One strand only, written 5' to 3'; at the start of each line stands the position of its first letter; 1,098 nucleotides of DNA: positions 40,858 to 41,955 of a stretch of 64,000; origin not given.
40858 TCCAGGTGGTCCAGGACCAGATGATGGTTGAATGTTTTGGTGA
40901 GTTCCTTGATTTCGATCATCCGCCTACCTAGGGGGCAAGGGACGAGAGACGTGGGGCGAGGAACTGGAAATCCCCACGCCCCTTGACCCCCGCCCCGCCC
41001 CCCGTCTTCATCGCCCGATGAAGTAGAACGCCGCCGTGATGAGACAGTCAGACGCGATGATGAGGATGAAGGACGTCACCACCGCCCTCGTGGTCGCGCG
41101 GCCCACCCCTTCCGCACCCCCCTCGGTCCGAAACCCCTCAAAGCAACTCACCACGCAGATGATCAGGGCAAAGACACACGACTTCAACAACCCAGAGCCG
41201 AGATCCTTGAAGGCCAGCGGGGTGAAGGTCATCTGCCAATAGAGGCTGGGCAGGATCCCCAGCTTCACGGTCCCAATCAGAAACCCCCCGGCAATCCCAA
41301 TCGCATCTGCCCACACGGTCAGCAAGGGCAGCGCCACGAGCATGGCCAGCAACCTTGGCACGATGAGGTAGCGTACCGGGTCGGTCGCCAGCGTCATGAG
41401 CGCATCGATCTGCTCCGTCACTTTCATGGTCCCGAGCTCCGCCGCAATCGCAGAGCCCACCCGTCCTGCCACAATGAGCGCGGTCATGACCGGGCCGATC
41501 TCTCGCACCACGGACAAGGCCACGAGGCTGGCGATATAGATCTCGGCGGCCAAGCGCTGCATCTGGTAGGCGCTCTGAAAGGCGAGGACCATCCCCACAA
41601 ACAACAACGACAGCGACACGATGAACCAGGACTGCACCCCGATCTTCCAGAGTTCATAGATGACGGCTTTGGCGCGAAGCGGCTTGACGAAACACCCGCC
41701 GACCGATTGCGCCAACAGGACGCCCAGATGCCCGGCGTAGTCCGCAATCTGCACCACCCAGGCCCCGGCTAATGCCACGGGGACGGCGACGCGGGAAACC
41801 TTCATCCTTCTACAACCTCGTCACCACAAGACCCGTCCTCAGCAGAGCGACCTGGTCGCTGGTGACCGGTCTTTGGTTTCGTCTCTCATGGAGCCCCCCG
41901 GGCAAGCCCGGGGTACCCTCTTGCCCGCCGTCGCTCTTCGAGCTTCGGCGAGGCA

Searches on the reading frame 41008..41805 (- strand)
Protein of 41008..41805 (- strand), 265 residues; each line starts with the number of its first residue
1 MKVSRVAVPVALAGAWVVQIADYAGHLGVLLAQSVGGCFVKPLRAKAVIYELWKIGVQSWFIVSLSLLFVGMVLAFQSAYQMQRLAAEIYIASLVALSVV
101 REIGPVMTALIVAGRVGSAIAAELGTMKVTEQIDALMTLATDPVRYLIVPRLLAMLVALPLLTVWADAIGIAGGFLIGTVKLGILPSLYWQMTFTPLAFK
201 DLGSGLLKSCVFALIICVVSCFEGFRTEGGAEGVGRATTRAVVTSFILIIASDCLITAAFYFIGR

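Call 46: search_protein_families(library=pfam, proteins=[window:41008-41805:-], max_evalue=0.00001)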
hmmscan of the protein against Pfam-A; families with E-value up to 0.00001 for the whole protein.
window:41008-41805:- (265 aa): 1 family
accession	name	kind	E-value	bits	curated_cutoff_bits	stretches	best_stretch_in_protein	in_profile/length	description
PF02405.21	MlaE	-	2.7e-80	269.4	22.5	1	49-258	2-211/212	Permease MlaE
